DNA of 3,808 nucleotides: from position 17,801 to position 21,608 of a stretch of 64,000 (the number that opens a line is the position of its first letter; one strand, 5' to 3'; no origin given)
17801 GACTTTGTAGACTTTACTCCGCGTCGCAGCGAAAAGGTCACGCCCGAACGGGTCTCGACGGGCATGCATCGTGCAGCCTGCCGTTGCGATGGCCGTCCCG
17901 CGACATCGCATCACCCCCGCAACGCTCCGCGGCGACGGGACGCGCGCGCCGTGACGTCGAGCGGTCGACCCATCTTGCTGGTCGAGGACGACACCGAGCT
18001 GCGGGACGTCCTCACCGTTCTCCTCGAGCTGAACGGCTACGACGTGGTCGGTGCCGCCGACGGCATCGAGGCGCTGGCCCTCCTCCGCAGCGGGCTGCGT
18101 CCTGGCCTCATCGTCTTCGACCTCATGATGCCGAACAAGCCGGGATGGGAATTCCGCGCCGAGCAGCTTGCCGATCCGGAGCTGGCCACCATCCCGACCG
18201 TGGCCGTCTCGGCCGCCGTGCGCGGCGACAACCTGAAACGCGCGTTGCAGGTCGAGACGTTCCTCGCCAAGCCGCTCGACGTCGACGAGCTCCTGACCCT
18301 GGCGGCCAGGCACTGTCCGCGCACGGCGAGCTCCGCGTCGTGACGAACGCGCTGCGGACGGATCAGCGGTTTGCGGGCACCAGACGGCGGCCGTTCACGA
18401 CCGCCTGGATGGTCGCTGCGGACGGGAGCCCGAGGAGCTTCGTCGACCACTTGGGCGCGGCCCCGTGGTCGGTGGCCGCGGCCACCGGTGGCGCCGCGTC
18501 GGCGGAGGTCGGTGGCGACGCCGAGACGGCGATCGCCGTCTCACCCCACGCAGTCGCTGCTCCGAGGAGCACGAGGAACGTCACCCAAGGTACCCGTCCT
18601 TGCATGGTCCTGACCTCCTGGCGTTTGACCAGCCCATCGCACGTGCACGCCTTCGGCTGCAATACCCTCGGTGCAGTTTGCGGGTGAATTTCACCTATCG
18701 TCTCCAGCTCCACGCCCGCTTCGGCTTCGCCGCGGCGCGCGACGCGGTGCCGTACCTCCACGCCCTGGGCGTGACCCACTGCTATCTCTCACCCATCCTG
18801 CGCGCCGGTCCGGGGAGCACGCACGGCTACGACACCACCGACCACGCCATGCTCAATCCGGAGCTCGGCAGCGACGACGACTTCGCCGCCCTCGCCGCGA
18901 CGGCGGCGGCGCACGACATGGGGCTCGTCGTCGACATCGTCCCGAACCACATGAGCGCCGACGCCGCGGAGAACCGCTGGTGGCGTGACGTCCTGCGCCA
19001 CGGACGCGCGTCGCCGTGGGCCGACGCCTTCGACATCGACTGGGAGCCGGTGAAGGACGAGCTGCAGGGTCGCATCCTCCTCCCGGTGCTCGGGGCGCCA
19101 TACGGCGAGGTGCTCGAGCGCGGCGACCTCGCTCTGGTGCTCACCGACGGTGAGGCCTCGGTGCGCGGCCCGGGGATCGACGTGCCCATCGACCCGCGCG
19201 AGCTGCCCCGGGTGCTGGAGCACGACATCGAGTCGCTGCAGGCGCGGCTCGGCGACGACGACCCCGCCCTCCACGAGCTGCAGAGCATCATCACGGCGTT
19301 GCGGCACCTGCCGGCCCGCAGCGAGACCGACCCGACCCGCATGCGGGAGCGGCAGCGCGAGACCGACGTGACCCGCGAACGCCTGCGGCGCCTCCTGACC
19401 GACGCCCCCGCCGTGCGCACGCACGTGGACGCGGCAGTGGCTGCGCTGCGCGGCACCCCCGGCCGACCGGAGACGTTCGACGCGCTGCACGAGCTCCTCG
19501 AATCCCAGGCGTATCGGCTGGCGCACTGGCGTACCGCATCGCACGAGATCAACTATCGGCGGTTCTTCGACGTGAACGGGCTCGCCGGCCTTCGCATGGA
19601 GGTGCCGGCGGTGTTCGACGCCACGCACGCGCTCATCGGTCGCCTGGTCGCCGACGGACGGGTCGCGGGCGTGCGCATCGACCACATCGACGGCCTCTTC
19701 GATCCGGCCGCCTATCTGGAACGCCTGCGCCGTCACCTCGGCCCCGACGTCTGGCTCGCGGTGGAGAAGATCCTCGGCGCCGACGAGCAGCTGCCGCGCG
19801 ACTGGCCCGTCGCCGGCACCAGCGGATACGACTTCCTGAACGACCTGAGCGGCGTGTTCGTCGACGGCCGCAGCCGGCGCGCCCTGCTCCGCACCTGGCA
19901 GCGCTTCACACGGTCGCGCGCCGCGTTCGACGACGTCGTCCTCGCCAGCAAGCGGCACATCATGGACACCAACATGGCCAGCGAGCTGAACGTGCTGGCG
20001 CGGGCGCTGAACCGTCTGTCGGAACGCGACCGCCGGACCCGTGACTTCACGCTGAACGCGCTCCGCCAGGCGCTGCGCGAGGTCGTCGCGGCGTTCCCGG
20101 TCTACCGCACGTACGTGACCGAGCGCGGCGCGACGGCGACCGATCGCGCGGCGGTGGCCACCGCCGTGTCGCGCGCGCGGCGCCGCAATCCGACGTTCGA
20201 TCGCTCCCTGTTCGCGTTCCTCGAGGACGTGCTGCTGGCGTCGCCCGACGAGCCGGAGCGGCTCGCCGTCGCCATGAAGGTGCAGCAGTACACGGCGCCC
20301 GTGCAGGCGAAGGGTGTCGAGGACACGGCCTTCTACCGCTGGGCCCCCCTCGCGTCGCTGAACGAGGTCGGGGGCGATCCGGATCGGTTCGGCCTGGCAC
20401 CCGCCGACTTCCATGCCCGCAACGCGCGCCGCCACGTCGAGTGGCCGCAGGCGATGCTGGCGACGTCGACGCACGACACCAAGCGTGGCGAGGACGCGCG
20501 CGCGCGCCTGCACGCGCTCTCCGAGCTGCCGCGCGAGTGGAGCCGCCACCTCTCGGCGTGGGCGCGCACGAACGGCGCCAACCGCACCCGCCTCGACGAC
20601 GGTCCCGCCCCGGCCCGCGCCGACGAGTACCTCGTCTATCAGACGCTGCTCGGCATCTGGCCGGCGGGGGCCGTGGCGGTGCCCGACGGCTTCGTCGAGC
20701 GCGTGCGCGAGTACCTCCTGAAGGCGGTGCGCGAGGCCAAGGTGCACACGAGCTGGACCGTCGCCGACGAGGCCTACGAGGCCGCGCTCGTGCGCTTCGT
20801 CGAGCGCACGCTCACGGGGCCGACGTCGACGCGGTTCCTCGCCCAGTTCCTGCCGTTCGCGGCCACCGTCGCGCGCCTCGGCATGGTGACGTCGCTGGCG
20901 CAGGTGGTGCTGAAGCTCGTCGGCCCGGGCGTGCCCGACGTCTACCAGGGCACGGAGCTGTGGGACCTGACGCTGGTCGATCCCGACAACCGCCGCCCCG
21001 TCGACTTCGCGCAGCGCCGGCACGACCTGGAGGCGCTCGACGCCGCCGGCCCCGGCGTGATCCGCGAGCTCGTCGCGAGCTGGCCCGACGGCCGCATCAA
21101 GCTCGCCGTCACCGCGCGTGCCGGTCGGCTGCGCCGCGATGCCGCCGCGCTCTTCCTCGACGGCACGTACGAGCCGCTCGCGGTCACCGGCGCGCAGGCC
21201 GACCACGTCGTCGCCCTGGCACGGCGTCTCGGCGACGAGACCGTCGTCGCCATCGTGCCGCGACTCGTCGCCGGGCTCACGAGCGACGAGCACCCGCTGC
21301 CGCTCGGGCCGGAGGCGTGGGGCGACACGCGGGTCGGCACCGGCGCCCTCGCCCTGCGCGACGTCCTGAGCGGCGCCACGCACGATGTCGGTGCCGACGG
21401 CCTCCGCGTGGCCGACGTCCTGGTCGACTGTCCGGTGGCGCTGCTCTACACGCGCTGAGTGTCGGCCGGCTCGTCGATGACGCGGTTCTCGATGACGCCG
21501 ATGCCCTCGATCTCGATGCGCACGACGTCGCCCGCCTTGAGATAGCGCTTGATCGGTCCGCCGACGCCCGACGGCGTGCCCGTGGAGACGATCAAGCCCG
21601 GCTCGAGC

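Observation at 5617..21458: Split trehalose (TreY/TreZ) pathway with each half preceded by a paralogous orphan receiver gene; debrancher is GH133-type rather than GlgX/TreX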

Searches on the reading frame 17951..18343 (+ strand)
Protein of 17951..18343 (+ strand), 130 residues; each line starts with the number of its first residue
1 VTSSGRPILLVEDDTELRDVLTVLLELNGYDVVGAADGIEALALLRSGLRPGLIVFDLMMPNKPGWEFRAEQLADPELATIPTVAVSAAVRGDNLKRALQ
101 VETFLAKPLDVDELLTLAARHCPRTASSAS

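Call 5: search_protein_families(library=pfam, proteins=[window:17951-18343:+])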
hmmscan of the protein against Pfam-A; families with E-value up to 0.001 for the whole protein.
window:17951-18343:+ (130 aa): 1 family
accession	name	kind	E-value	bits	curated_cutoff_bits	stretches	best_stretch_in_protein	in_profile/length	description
PF00072.30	Response_reg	-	3e-15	56.8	30.2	1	8-117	1-109/111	Response regulator receiver domain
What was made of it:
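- Checked: RR2 (17951-18343) is receiver-only (call 5).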

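Call 6: search_protein_families(library=ncbifam, proteins=[window:17951-18343:+])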
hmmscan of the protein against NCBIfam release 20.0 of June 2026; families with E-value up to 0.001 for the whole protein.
window:17951-18343:+ (130 aa): 66 families (the best 25 are shown)
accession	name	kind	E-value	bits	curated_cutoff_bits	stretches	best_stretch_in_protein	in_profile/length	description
NF045717.1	DVU0259_DivK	exception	4.3e-16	59.1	160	1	7-117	4-111/117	DVU0259 family response regulator domain-containing protein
TIGR02154.1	PhoB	equivalog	6.2e-14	51.8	296.2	1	6-116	3-114/226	phosphate regulon transcriptional regulator PhoB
NF045944.1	ResRegRpaBCyano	equivalog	4.7e-13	49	330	1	9-114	1-104/229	response regulator transcription factor RpaB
NF008199.0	PRK10955.1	equivalog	2e-12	47.5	341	1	8-115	4-108/232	envelope stress response regulator transcription factor CpxR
NF041733.1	resp_reg_CseB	equivalog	5.7e-12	45.5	350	1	8-115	3-108/228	two-component system response regulator CseB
NF046026.1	HisKinCckACaul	equivalog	8.2e-12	44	1000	1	3-114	557-668/678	cell cycle histidine kinase CckA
NF053854.1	RespRegPhoBBctds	equivalog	2.1e-11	43.6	270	1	8-115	1-108/225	two-component system response regulator PhoB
NF007969.0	PRK10693.1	equivalog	2.2e-11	43.4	329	1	5-109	7-110/337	two-component system response regulator RssB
NF040689.1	MtrAB_MtrA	equivalog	5.6e-11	42.2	300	1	8-116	1-107/219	MtrAB system response regulator MtrA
TIGR01818.1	ntrC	equivalog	8.5e-11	41.3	558.6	1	8-125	1-117/463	nitrogen regulation protein NR(I)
NF046022.1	RespRegCpdRBruc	equivalog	1.3e-10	41.3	180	1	8-115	4-110/120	cell cycle two-component system response regulator CpdR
NF007135.0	PRK09581.1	equivalog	1.3e-10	40.7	474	1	8-114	5-112/457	PleD family two-component system response regulator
NF033120.0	vanR_FM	exception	8.7e-10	38.6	460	1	8-89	6-83/231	vancomycin resistance response regulator transcription factor, VanR-F/VanR-M family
NF040534.1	resp_reg_YycF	equivalog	9.6e-10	38.1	340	1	8-116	3-109/231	response regulator YycF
NF008469.0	PRK11361.1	equivalog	1.6e-09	37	714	1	6-120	5-118/461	acetoacetate metabolism transcriptional regulator AtoC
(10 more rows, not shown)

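Call 18: find_homologous_proteins(query=window:17951-18343:+, max_evalue=1e-10)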
Query window:17951-18343:+ (130 aa): 41 proteins with E <= 1e-10 among 347 candidates.
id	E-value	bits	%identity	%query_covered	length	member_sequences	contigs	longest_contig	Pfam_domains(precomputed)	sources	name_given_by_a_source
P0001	2.9e-76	271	100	100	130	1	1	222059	PF00072.31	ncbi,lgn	-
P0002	9.6e-67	241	87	100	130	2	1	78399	PF00072.31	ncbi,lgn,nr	ncbi:MAG TPA: response regulator [Candidatus Binatia bacterium]|nr:response regulator [Candidatus Bi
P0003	7.5e-60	218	83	93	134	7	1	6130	PF00072.31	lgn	-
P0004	8.5e-59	215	80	99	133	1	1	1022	PF00072.31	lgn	-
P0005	1.2e-57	211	79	95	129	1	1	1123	PF00072.31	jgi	jgi:CheY-like chemotaxis protein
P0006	1.4e-55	205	75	98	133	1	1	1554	PF00072.31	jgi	jgi:CheY-like chemotaxis protein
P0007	1.1e-44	169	66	95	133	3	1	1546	PF00072.31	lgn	-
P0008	1.2e-44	169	65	95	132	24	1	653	PF00072.31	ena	-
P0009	2.4e-44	168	69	92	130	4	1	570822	PF00072.31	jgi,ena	jgi:CheY-like chemotaxis protein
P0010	1.1e-43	166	80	75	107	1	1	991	PF00072.31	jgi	jgi:CheY-like chemotaxis protein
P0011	1.3e-43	166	64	95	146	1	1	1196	PF00072.31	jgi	jgi:two-component system, chemotaxis family, chemotaxis protein CheY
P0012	1.9e-43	165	63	95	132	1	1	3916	PF00072.31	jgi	jgi:CheY-like chemotaxis protein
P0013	2.4e-42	162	63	92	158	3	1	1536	PF00072.31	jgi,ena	-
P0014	2.6e-42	162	65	94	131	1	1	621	PF00072.31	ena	-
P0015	3.4e-42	161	61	96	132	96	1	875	PF00072.31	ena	-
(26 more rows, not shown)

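Call 19: find_encoding_contigs(protein=P0009, flank=10000, max_places=3)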
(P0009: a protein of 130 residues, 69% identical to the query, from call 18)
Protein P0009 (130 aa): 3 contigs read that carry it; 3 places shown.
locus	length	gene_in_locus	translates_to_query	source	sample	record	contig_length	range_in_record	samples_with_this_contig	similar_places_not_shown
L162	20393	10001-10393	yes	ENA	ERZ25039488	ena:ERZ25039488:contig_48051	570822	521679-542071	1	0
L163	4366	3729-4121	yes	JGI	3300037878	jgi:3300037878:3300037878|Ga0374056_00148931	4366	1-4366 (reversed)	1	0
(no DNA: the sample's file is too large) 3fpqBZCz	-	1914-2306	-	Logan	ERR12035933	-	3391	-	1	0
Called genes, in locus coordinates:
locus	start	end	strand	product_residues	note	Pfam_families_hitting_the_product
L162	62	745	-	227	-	-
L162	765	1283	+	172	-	-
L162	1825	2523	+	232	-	-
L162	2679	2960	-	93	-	PF00076:RRM_1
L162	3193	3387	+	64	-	-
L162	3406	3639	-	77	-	PF06794:UPF0270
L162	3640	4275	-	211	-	-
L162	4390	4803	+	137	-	-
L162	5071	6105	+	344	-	-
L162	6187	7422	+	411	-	PF07690:MFS_1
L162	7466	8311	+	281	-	PF04116:FA_hydroxylase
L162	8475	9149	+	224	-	-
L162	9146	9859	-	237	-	PF00043:GST_C (weak), PF14497:GST_C_3, PF13410:GST_C_2 (weak)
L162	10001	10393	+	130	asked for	PF00072:Response_reg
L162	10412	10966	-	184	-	-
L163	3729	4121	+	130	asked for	PF00072:Response_reg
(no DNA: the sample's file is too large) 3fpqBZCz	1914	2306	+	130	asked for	PF00072:Response_reg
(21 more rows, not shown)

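Call 20: find_encoding_contigs(protein=P0002, flank=10000, max_places=3)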
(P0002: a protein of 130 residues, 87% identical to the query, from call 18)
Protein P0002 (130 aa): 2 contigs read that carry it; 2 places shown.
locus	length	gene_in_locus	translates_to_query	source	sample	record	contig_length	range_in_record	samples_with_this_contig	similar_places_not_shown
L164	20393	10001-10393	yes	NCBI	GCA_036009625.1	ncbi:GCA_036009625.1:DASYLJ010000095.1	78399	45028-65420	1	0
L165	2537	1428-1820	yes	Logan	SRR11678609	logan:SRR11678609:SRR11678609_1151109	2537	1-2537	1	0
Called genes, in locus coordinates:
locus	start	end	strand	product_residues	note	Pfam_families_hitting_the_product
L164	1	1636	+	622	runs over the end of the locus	PF00128:Alpha-amylase, PF11941:DUF3459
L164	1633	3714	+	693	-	PF12439:GDE_N, PF06202:GDE_C, PF22422:MGH1-like_GH (weak)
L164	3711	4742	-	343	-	PF21338:Top1B_N_bact, PF01028:Topoisom_I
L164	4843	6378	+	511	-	PF05359:DUF748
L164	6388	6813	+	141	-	PF04972:BON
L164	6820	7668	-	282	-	PF02735:Ku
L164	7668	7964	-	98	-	-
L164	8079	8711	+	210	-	PF02777:Sod_Fe_C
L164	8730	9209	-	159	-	PF13560:HTH_31, PF01381:HTH_3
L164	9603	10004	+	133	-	PF06725:3D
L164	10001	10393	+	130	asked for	PF00072:Response_reg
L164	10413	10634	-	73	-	-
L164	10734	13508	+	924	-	PF00128:Alpha-amylase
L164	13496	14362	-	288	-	PF01557:FAA_hydrolase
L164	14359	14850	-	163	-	PF00578:AhpC-TSA, PF08534:Redoxin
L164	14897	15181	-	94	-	PF04248:NTP_transf_9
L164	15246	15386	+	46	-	-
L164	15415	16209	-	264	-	-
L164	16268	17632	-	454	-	-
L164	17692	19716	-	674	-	-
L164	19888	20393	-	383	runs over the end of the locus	PF00497:SBP_bac_3, PF01817:CM_2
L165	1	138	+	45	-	?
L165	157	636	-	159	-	PF13560:HTH_31, PF01381:HTH_3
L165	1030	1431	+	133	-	PF06725:3D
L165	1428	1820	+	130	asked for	PF00072:Response_reg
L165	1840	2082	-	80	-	-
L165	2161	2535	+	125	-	?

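Call 21: find_encoding_contigs(protein=P0001, flank=10000, max_places=3)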
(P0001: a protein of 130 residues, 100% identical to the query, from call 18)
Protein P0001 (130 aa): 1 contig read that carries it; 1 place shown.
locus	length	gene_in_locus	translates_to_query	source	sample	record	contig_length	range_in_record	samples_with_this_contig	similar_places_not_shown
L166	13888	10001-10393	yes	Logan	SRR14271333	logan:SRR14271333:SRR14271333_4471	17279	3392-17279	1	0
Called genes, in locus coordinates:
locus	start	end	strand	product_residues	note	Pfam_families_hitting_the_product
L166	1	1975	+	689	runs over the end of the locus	PF12439:GDE_N, PF06202:GDE_C, PF22422:MGH1-like_GH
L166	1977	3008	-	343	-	PF21338:Top1B_N_bact, PF01028:Topoisom_I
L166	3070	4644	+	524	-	PF05359:DUF748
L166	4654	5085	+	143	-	PF04972:BON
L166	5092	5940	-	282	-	PF02735:Ku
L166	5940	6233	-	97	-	-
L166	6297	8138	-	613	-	PF13229:Beta_helix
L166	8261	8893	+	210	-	PF02777:Sod_Fe_C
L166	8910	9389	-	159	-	PF13560:HTH_31, PF01381:HTH_3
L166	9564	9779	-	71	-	PF11387:DUF2795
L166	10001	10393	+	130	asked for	PF00072:Response_reg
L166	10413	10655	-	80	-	-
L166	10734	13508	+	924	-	PF00128:Alpha-amylase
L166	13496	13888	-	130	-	?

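Call 54: find_encoding_contigs(protein=P0003, flank=10000, max_places=4)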
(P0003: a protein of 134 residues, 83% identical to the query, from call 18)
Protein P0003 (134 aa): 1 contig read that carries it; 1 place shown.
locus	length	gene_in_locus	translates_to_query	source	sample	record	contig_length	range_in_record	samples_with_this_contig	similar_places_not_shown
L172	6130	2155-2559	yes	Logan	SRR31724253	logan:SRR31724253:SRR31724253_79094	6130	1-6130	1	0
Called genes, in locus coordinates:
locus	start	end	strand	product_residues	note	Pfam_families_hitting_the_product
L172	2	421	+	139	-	?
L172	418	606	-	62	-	-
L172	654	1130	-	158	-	PF13560:HTH_31, PF01381:HTH_3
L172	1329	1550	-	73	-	PF11387:DUF2795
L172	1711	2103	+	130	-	PF06725:3D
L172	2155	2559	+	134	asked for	PF00072:Response_reg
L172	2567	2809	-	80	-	-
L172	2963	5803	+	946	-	PF00128:Alpha-amylase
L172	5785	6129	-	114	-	?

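Call 58: search_protein_families(library=pfam, proteins=[L164:9603-10004:+])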
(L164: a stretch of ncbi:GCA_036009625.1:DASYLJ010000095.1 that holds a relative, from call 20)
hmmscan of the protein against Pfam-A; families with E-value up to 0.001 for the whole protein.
L164:9603-10004:+ (133 aa): 1 family
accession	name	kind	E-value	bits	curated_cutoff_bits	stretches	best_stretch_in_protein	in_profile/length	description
PF06725.17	3D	-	6.2e-13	49.2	23.8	1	61-124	2-71/72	3D domain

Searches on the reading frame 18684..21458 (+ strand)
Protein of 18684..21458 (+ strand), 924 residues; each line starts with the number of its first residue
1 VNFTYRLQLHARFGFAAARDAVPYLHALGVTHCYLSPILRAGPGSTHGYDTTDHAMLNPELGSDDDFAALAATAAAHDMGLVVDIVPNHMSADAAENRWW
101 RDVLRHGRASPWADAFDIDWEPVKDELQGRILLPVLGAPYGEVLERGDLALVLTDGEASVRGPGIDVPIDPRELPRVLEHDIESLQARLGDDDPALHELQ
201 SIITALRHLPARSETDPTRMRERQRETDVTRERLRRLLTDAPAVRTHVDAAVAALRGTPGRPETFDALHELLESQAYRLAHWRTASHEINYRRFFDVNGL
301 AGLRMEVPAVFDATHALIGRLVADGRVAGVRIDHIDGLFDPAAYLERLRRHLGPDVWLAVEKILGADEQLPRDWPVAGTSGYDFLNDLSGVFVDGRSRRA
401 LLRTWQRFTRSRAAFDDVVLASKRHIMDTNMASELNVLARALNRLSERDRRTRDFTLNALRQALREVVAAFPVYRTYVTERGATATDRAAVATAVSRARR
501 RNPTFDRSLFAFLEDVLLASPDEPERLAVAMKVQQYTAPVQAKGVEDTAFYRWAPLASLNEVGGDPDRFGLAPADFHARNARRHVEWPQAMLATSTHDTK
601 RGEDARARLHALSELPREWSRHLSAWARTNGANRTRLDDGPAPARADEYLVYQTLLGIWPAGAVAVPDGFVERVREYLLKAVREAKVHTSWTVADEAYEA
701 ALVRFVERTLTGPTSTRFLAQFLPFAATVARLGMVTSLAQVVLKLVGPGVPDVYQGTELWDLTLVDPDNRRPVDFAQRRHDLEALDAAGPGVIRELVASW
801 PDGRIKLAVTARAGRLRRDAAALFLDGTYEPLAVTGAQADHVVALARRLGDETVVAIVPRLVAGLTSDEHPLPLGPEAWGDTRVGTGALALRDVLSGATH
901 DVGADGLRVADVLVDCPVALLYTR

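Call 5: search_protein_families(library=pfam, proteins=[window:18684-21458:+])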
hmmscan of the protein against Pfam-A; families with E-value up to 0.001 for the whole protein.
window:18684-21458:+ (924 aa): 1 family
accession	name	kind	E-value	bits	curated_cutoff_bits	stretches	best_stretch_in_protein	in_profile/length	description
PF00128.31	Alpha-amylase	-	1.5e-19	71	22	1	21-119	24-115/446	Alpha amylase, catalytic domain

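Call 6: search_protein_families(library=ncbifam, proteins=[window:18684-21458:+])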
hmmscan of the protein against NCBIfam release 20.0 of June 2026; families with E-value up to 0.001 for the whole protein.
window:18684-21458:+ (924 aa): 21 families
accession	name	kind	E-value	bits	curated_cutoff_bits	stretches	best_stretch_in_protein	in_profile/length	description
NF011077.0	PRK14507.1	equivalog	0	1166.5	2148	1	4-922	746-1689/1693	malto-oligosyltrehalose synthase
NF011087.0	PRK14511.1-5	equivalog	0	1118.3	1556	2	356-922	405-993/996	malto-oligosyltrehalose synthase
TIGR02401.1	trehalose_TreY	equivalog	1e-300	999.9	498.65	1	3-922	3-837/838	malto-oligosyltrehalose synthase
NF011088.0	PRK14511.1-6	equivalog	3.7e-284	945.6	1877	2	356-922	428-1007/1009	malto-oligosyltrehalose synthase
NF011086.0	PRK14511.1-3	equivalog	5.2e-237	789.3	1411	1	4-923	7-922/924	malto-oligosyltrehalose synthase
NF011085.0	PRK14511.1-2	equivalog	9.1e-227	755.3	1312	2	245-922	210-871/873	malto-oligosyltrehalose synthase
NF011084.0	PRK14511.1-1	equivalog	3.2e-129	432.8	1021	3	530-848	394-680/728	malto-oligosyltrehalose synthase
NF008051.0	PRK10785.1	equivalog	7e-19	67.4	568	1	19-134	182-298/607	maltodextrin glucosidase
NF041090.1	Cyc-maltodext_AglB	equivalog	1.7e-15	56.8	540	1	20-105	69-149/470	cyclomaltodextrinase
TIGR02403.1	trehalose_treC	equivalog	4.6e-12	45.4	799.05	1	21-104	32-111/544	alpha,alpha-phosphotrehalase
TIGR02456.1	treS_nterm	equivalog_domain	4.9e-11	41.8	678.35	1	19-116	31-123/539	maltose alpha-D-glucosyltransferase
NF041321.1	Alpha-amyl_MalA_Halo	equivalog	1.1e-10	40.6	875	1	14-104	280-366/666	alpha-amylase MalA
TIGR02402.1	trehalose_TreZ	equivalog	3.3e-09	35.6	538.8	1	14-121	110-217/545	malto-oligosyltrehalose trehalohydrolase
NF008183.0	PRK10933.1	subfamily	3.7e-09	35.8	535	1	22-105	39-118/551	alpha,alpha-phosphotrehalase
NF051899.1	BetGalacBglAAgro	equivalog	3.3e-08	32.4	900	1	21-115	33-122/537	beta-galactosidase BglA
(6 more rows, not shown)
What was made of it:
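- Checked: treY (18684-21458) scores 1000 bits on TIGR02401 (call 6).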

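Call 16: find_related_loci(query=window:18684-21458:+, collection=metagenome_contigs, flank=10000)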
Query window:18684-21458:+ (924 aa) in metagenome_contigs; peptide patterns used: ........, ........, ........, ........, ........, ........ (x = any residue, [..] = any of these).
600 stretches matched a pattern (row limit reached: there are more); 572 encode a relative of the query (tblastn E <= 1e-3); the best 80 are kept; 80 distinct loci.
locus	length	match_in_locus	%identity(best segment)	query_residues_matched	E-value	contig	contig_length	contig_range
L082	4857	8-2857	56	18-921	0e+0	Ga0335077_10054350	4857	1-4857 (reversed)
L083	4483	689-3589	53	4-922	0e+0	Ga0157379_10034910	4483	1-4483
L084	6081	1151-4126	53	4-924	0e+0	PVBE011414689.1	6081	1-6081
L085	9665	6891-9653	54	4-884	0e+0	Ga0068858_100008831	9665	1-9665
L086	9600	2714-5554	53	4-921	0e+0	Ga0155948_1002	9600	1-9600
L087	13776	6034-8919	52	4-924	0e+0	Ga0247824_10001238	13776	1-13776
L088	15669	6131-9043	52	4-924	0e+0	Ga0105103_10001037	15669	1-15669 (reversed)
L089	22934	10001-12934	50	4-921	0e+0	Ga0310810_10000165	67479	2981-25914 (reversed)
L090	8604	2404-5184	52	4-884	0e+0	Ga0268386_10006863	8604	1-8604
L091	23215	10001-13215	53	4-921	0e+0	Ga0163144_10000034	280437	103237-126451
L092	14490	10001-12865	47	4-921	0e+0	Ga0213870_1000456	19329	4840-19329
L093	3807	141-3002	47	4-921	0e+0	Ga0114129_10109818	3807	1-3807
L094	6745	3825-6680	47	4-921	0e+0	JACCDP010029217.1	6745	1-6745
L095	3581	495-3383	47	4-921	0e+0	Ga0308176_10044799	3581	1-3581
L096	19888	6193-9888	49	4-921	0e+0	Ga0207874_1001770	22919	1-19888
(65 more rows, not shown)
